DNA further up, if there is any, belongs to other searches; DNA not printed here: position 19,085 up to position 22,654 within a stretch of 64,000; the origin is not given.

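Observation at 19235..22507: Stand-alone lipoprotein with 36 CxxCH heme sites built from about 18 tandem di-heme units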

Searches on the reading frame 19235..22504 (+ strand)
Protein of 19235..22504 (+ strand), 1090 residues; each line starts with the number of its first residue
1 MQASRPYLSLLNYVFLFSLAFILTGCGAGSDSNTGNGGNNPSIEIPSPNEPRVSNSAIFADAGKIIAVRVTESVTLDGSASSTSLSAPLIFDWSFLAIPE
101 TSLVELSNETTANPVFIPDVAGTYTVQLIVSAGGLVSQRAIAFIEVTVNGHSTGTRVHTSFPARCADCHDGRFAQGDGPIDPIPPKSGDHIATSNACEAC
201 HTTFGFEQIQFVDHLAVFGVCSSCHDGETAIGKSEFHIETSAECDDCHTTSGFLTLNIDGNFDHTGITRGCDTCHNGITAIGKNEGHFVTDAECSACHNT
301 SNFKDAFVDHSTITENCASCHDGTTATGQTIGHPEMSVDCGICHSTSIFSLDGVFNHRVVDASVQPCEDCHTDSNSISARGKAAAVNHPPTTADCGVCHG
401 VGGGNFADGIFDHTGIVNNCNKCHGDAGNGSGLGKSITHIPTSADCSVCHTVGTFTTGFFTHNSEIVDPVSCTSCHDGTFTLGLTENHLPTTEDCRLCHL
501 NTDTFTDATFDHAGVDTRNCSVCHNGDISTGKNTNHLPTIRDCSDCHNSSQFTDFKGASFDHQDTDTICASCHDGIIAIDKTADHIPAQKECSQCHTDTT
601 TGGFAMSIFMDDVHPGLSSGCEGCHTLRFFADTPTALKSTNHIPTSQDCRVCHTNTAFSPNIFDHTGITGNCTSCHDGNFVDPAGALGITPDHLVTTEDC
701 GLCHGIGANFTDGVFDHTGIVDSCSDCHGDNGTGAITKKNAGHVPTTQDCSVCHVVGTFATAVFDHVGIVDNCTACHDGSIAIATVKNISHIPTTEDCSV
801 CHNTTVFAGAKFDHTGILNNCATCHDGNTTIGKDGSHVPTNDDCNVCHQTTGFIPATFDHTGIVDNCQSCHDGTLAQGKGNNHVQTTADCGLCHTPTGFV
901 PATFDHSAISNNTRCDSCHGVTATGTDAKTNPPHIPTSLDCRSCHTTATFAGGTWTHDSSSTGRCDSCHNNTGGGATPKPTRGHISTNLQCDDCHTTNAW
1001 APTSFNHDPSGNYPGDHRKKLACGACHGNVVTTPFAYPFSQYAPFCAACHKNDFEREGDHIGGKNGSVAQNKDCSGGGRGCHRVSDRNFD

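Call 4: search_protein_families(library=pfam, proteins=[window:19235-22504:+], max_evalue=0.1)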
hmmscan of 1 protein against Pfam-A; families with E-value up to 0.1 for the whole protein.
window:19235-22504:+ (1090 aa): 6 families
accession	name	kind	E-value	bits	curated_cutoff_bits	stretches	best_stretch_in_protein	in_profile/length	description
PF14522.11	Cytochrome_C7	-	3.4e-49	165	24.8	16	789-849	6-67/67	Cytochrome c7 and related cytochrome c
PF14537.11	Cytochrom_c3_2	-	1.4e-23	83.6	25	4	333-424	2-78/79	Cytochrome c3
PF22113.1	Mtrc-MtrF_II-IV_dom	-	1.7e-18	67.2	30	3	465-627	2-165/176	Outer membrane cytochrome MtrC/MtrF-like, domains II/IV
PF09699.15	Paired_CXXCH_1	-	4.8e-07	29.8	20.6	2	289-324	4-39/41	Doubled CXXCH motif (Paired_CXXCH_1)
PF22352.2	K319L-like_PKD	-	1.5e-06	28.5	27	1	62-148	1-84/84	K319L-like, PKD domain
PF18911.6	PKD_4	-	0.0088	16.5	27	0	60-133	6-71/85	PKD domain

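Call 5: search_protein_families(library=ncbifam, proteins=[window:19235-22504:+], max_evalue=0.1)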
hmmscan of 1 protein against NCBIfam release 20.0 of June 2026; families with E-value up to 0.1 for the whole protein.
window:19235-22504:+ (1090 aa): 7 families
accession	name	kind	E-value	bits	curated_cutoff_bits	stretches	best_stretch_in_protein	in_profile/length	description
TIGR03508.1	decahem_SO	subfamily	7.9e-35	120.6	192.2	7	291-476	70-248/258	DmsE family decaheme c-type cytochrome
TIGR04257.1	nanowire_3heme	domain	1.6e-23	82.6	40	4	665-728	20-74/75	c(7)-type cytochrome triheme domain-containing protein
NF041028.1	decahem_GSU2203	exception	1.7e-23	83.4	325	7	543-678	104-231/317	GSU2203 family decaheme c-type cytochrome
TIGR03507.1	decahem_SO1788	subfamily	2.2e-23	82.6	209.3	7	418-492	244-318/672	OmcA/MtrC family decaheme c-type cytochrome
NF045722.1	c3_cytochr_TmcA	equivalog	6.8e-06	25.9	114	2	940-1002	59-117/125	acidic tetraheme cytochrome c3 TmcA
NF038112.1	myxo_dep_M36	subfamily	6.7e-05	20.2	1500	1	53-149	1185-1283/1604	myxosortase-dependent M36 family metallopeptidase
TIGR04315.1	octaheme_Shew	subfamily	0.00094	18.3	375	1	260-405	11-158/440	tetrathionate reductase family octaheme c-type cytochrome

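Call 9: find_homologous_proteins(query=window:19235-22504:+, max_evalue=1e-10)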
Query window:19235-22504:+ (1090 aa): 953 proteins with E <= 1e-10 among 8000 candidates; the best 120 are listed.
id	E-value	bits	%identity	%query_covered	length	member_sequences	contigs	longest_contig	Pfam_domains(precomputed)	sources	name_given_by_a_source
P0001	0.0e+0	2544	100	100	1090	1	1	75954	PF09699.16,PF14537.12,PF22352.3,PF14522.12,PF22113.2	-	-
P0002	0.0e+0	1710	70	95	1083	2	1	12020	PF09699.16,PF14537.12,PF22352.3,PF14522.12,PF22113.2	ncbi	-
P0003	0.0e+0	1690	67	100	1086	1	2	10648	PF09699.16,PF14537.12,PF14522.12,PF22113.2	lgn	-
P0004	0.0e+0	1651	65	95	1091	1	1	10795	PF09699.16,PF14537.12,PF22352.3,PF14522.12,PF22113.2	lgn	-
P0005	0.0e+0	1609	64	100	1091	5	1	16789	PF09699.16,PF14537.12,PF22352.3,PF14522.12,PF22113.2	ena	-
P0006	0.0e+0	1588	64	100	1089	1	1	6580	PF09699.16,PF14537.12,PF14522.12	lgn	-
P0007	0.0e+0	1587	64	100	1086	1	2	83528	PF09699.16,PF14537.12,PF22352.3,PF14522.12,PF22113.2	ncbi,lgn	-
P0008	0.0e+0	1583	65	99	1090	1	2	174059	PF14537.12,PF22352.3,PF14522.12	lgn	-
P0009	0.0e+0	1580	63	100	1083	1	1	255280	PF09699.16,PF14537.12,PF22352.3,PF14522.12,PF22113.2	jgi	jgi:hypothetical protein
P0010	0.0e+0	1571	63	100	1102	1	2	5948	PF09699.16,PF14537.12,PF14522.12,PF22113.2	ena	-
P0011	0.0e+0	1546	64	95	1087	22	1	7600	PF09699.16,PF14537.12,PF02085.22,PF14522.12,PF22113.2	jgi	-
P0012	0.0e+0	1545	62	100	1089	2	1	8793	PF09699.16,PF14537.12,PF14522.12,PF18911.7,PF22113.2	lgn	-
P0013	0.0e+0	1527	65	95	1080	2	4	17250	PF09699.16,PF14537.12,PF22352.3,PF14522.12,PF22113.2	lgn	-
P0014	0.0e+0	1505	62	100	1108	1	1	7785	PF09699.16,PF14537.12,PF14522.12,PF22113.2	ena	-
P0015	0.0e+0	1489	65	92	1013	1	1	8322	PF09699.16,PF14537.12,PF14522.12,PF22113.2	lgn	-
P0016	0.0e+0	1483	60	100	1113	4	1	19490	PF09699.16,PF14537.12,PF22352.3,PF02085.22,PF14522.12,PF18911.7,PF22113.2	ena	-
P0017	0.0e+0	1445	60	100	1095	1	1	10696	PF09699.16,PF14537.12,PF22352.3,PF14522.12,PF22113.2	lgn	-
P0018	0.0e+0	1440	61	94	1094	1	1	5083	PF14537.12,PF22352.3,PF02085.22,PF14522.12,PF18911.7,PF22113.2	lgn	-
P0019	0.0e+0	1426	59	100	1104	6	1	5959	PF09699.16,PF14537.12,PF22352.3,PF14522.12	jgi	jgi:hypothetical protein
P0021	0.0e+0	1394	58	100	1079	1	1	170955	PF09699.16,PF14537.12,PF22352.3,PF14522.12,PF22113.2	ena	-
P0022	0.0e+0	1379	49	87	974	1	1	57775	PF09699.16,PF14537.12,PF22352.3,PF14522.12,PF22113.2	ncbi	-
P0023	0.0e+0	1378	58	99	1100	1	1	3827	PF09699.16,PF22352.3,PF14522.12,PF22113.2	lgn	-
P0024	0.0e+0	1365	58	100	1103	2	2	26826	PF09699.16,PF14537.12,PF14522.12,PF22113.2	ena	-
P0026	0.0e+0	1356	59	95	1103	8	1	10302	PF09699.16,PF14537.12,PF14522.12,PF22113.2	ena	-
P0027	0.0e+0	1355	60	95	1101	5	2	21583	PF09699.16,PF14537.12,PF14522.12,PF22113.2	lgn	-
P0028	0.0e+0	1351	57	100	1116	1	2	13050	PF14537.12,PF22352.3,PF14522.12,PF22113.2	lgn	-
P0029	0.0e+0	1349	57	100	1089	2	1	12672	PF09699.16,PF14537.12,PF22352.3,PF14522.12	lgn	-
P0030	0.0e+0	1342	59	95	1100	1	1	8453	PF09699.16,PF14537.12,PF14522.12,PF22113.2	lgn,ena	-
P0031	0.0e+0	1338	56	100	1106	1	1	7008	PF09699.16,PF14537.12,PF14522.12,PF22113.2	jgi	jgi:hypothetical protein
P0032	0.0e+0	1338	57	100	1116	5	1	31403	PF09699.16,PF14537.12,PF14522.12,PF22113.2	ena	-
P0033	0.0e+0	1332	56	96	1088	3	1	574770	PF09699.16,PF14537.12,PF14522.12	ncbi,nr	ncbi:MAG: hypothetical protein OEZ39_02550 [Gammaproteobacteria bacterium]|nr:hypothetical protein [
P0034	0.0e+0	1330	57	99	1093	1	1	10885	PF09699.16,PF14537.12,PF22352.3,PF14522.12,PF22113.2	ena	-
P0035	0.0e+0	1326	57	95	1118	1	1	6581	PF09699.16,PF14537.12,PF22352.3,PF14522.12,PF22113.2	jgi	jgi:hypothetical protein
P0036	0.0e+0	1324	49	89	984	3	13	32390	PF09699.16,PF14537.12,PF22352.3,PF14522.12,PF22113.2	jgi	jgi:hypothetical protein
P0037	0.0e+0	1310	58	95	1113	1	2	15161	PF14537.12,PF22352.3,PF02085.22,PF14522.12,PF22113.2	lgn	-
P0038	0.0e+0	1310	58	95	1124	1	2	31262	PF09699.16,PF14537.12,PF14522.12,PF22113.2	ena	-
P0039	0.0e+0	1309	56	100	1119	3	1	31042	PF09699.16,PF14537.12,PF22352.3,PF14522.12,PF22113.2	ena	-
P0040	0.0e+0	1266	54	100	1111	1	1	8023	PF09699.16,PF14537.12,PF22352.3,PF14522.12,PF22113.2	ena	-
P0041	0.0e+0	1261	47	87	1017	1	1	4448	PF09699.16,PF14537.12,PF22352.3,PF14522.12,PF22113.2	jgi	-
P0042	0.0e+0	1251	56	95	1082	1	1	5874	PF09699.16,PF14537.12,PF22352.3,PF14522.12,PF22113.2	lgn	-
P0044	0.0e+0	1221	54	95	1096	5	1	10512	PF09699.16,PF14537.12,PF22352.3,PF14522.12,PF22113.2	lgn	-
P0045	0.0e+0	1213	46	86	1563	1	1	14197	PF14537.12,PF22352.3,PF14522.12,PF22113.2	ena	-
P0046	0.0e+0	1212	53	100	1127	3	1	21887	PF09699.16,PF14537.12,PF02085.22,PF14522.12,PF22113.2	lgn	-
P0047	0.0e+0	1200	53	100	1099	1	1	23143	PF09699.16,PF14537.12,PF22352.3,PF02085.22,PF14522.12,PF22113.2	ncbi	-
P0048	0.0e+0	1196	53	99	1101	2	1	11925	PF09699.16,PF14537.12,PF22352.3,PF02085.22,PF14522.12,PF22113.2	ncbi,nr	ncbi:MAG TPA: hypothetical protein ENJ87_07685 [Gammaproteobacteria bacterium]|nr:hypothetical prote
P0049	0.0e+0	1192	54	100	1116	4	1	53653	PF09699.16,PF14537.12,PF22352.3,PF02085.22,PF14522.12,PF22113.2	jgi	-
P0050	0.0e+0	1189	55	95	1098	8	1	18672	PF09699.16,PF14537.12,PF22352.3,PF14522.12,PF22113.2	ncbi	ncbi:MAG: hypothetical protein PVG12_01690 [Gammaproteobacteria bacterium]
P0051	0.0e+0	1180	53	99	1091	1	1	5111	PF09699.16,PF14537.12,PF22352.3,PF14522.12,PF22113.2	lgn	-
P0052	0.0e+0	1171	54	99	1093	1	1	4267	PF09699.16,PF14537.12,PF02085.22,PF14522.12,PF22113.2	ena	-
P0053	0.0e+0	1170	53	99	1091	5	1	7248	PF09699.16,PF14537.12,PF22352.3,PF02085.22,PF14522.12,PF22113.2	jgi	jgi:hypothetical protein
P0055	0.0e+0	1166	53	100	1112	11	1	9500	PF09699.16,PF14537.12,PF14522.12,PF18911.7,PF22113.2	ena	-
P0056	0.0e+0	1163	54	95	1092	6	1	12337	PF09699.16,PF14537.12,PF14522.12,PF22113.2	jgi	-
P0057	0.0e+0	1158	53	100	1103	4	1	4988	PF09699.16,PF14537.12,PF02085.22,PF14522.12,PF22113.2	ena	-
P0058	0.0e+0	1148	52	99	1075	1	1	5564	PF09699.16,PF14537.12,PF14522.12,PF22113.2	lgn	-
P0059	0.0e+0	1148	53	99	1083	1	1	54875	PF09699.16,PF14537.12,PF02085.22,PF14522.12,PF22113.2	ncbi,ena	-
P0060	0.0e+0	1147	53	96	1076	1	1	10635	PF09699.16,PF14537.12,PF14522.12,PF18911.7,PF22113.2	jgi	-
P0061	0.0e+0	1146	53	99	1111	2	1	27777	PF09699.16,PF14537.12,PF14522.12,PF22113.2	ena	-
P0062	0.0e+0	1145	52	100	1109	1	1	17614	PF09699.16,PF14537.12,PF22352.3,PF02085.22,PF14522.12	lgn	-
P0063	0.0e+0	1144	53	96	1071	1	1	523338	PF09699.16,PF14537.12,PF14522.12,PF22113.2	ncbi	ncbi:MAG: hypothetical protein R3E86_00365 [Pseudomonadales bacterium]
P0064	0.0e+0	1143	54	95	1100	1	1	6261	PF09699.16,PF14537.12,PF22352.3,PF14522.12,PF22113.2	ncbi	-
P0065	0.0e+0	1141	53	96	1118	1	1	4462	PF09699.16,PF14537.12,PF02085.22,PF14522.12,PF22113.2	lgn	-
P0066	0.0e+0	1141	52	100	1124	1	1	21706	PF09699.16,PF14537.12,PF22352.3,PF02085.22,PF14522.12,PF22113.2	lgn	-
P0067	0.0e+0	1136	52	100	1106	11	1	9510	PF09699.16,PF14537.12,PF22352.3,PF02085.22,PF14522.12,PF22113.2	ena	-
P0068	0.0e+0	1136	52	100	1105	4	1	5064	PF09699.16,PF14537.12,PF22352.3,PF02085.22,PF14522.12,PF22113.2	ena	-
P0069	0.0e+0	1134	53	99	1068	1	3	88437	PF09699.16,PF14537.12,PF14522.12,PF22113.2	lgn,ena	-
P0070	0.0e+0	1133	52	100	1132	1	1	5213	PF09699.16,PF14537.12,PF22352.3,PF02085.22,PF14522.12,PF22113.2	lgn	-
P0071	0.0e+0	1131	51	100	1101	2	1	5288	PF09699.16,PF14537.12,PF22352.3,PF02085.22,PF14522.12,PF22113.2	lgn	-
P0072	0.0e+0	1131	51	99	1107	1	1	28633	PF09699.16,PF14537.12,PF22352.3,PF14522.12,PF22113.2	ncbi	-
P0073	0.0e+0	1128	52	99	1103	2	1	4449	PF09699.16,PF14537.12,PF22352.3,PF14522.12,PF18911.7,PF22113.2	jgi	jgi:hypothetical protein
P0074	0.0e+0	1127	52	95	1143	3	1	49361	PF09699.16,PF14537.12,PF22352.3,PF02085.22,PF14522.12,PF22113.2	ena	-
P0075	0.0e+0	1127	51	99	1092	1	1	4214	PF09699.16,PF14537.12,PF22352.3,PF14522.12,PF22113.2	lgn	-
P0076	0.0e+0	1127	52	100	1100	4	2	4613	PF09699.16,PF14537.12,PF14522.12,PF22113.2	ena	-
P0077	0.0e+0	1126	52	100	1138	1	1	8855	PF09699.16,PF14537.12,PF02085.22,PF14522.12,PF22113.2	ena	-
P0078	0.0e+0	1126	52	99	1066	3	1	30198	PF09699.16,PF14537.12,PF22352.3,PF02085.22,PF14522.12,PF22113.2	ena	-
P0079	0.0e+0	1123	52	100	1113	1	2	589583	PF09699.16,PF14537.12,PF22352.3,PF14522.12,PF22113.2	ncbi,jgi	jgi:Cytochrome c7 and related cytochrome c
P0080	0.0e+0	1123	51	100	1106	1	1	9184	PF09699.16,PF14537.12,PF22352.3,PF14522.12,PF22113.2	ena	-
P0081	0.0e+0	1121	51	99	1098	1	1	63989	PF09699.16,PF14537.12,PF22352.3,PF02085.22,PF14522.12,PF22113.2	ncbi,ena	-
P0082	0.0e+0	1118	53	95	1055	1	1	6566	PF09699.16,PF14537.12,PF02085.22,PF14522.12,PF22113.2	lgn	-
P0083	0.0e+0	1111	52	100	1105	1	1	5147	PF09699.16,PF14537.12,PF22352.3,PF14522.12,PF22113.2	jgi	jgi:hypothetical protein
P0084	0.0e+0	1109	53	95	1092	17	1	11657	PF09699.16,PF14537.12,PF02085.22,PF14522.12,PF22113.2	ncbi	ncbi:MAG: cytochrome c3 family protein [Gammaproteobacteria bacterium]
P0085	0.0e+0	1109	51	100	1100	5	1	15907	PF09699.16,PF14537.12,PF22352.3,PF14522.12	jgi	-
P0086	0.0e+0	1108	51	100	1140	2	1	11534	PF14537.12,PF22352.3,PF14522.12,PF22113.2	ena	-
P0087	0.0e+0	1108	51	100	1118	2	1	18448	PF14537.12,PF22352.3,PF14522.12,PF18911.7,PF22113.2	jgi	-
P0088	0.0e+0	1107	52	95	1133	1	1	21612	PF14537.12,PF22352.3,PF14522.12,PF22113.2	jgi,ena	-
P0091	0.0e+0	1105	51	100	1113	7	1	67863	PF09699.16,PF14537.12,PF22352.3,PF02085.22,PF14522.12,PF22113.2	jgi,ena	-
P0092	0.0e+0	1105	52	100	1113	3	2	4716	PF09699.16,PF14537.12,PF02085.22,PF14522.12,PF22113.2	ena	-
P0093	0.0e+0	1104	52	100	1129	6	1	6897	PF09699.16,PF14537.12,PF22352.3,PF02085.22,PF14522.12,PF22113.2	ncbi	-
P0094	0.0e+0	1104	53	95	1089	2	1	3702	PF09699.16,PF14537.12,PF22352.3,PF14522.12,PF22113.2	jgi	jgi:hypothetical protein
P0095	0.0e+0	1103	51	100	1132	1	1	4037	PF09699.16,PF14537.12,PF02085.22,PF14522.12,PF22113.2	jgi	-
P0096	0.0e+0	1102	51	100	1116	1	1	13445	PF09699.16,PF14537.12,PF22352.3,PF02085.22,PF14522.12,PF18911.7,PF22113.2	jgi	jgi:hypothetical protein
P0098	0.0e+0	1099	51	100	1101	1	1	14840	PF09699.16,PF14537.12,PF22352.3,PF14522.12,PF22113.2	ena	-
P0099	0.0e+0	1097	52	100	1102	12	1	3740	PF09699.16,PF14537.12,PF22352.3,PF02085.22,PF14522.12,PF22113.2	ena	-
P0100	0.0e+0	1097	50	100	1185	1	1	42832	PF09699.16,PF14537.12,PF14522.12,PF22113.2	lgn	-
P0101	0.0e+0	1097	51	100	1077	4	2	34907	PF09699.16,PF14537.12,PF02085.22,PF14522.12,PF22113.2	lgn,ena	-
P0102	0.0e+0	1097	51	99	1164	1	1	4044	PF09699.16,PF14537.12,PF22352.3,PF14522.12,PF22113.2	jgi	jgi:hypothetical protein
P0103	0.0e+0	1097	47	100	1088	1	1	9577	PF09699.16,PF14537.12,PF22352.3,PF02085.22,PF14522.12,PF22113.2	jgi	jgi:hypothetical protein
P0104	0.0e+0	1096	52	95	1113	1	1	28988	PF09699.16,PF14537.12,PF02085.22,PF14522.12,PF22113.2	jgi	-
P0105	0.0e+0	1094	53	95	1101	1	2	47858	PF09699.16,PF14537.12,PF02085.22,PF14522.12,PF22113.2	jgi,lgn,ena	jgi:hypothetical protein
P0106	0.0e+0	1094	51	94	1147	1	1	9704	PF09699.16,PF14537.12,PF02085.22,PF14522.12,PF22113.2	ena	-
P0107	0.0e+0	1093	51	99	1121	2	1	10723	PF09699.16,PF14537.12,PF14522.12,PF22113.2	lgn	-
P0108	0.0e+0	1092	51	99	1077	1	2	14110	PF09699.16,PF14537.12,PF22352.3,PF02085.22,PF14522.12,PF18911.7,PF22113.2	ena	-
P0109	0.0e+0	1091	52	95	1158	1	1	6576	PF09699.16,PF14537.12,PF22352.3,PF14522.12,PF22113.2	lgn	-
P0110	0.0e+0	1091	50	100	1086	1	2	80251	PF09699.16,PF14537.12,PF02085.22,PF14522.12,PF22113.2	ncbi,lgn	ncbi:MAG: cytochrome c3 family protein [Gammaproteobacteria bacterium]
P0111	0.0e+0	1090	51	100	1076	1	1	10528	PF09699.16,PF14537.12,PF02085.22,PF14522.12,PF22113.2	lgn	-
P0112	0.0e+0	1083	52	100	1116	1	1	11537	PF09699.16,PF14537.12,PF22352.3,PF14522.12,PF22113.2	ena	-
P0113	0.0e+0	1083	50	100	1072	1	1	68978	PF09699.16,PF14537.12,PF22352.3,PF14522.12,PF22113.2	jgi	-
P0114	0.0e+0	1082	50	98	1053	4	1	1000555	PF09699.16,PF14537.12,PF02085.22,PF14522.12,PF22113.2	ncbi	ncbi:MAG: hypothetical protein R3E82_17710 [Pseudomonadales bacterium]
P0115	0.0e+0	1082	50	99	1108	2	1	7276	PF09699.16,PF14537.12,PF22352.3,PF02085.22,PF14522.12,PF22113.2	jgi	-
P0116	0.0e+0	1081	51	99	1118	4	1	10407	PF09699.16,PF14537.12,PF22352.3,PF02085.22,PF14522.12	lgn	-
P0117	0.0e+0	1080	52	100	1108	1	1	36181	PF09699.16,PF14537.12,PF22352.3,PF02085.22,PF14522.12,PF22113.2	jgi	jgi:hypothetical protein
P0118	0.0e+0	1079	50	100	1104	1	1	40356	PF09699.16,PF14537.12,PF02085.22,PF14522.12,PF22113.2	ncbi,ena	-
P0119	0.0e+0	1078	50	99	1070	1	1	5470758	PF09699.16,PF14537.12,PF02085.22,PF14522.12,PF22113.2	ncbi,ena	-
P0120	0.0e+0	1078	51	100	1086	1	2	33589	PF09699.16,PF14537.12,PF22352.3,PF14522.12,PF22113.2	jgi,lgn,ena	-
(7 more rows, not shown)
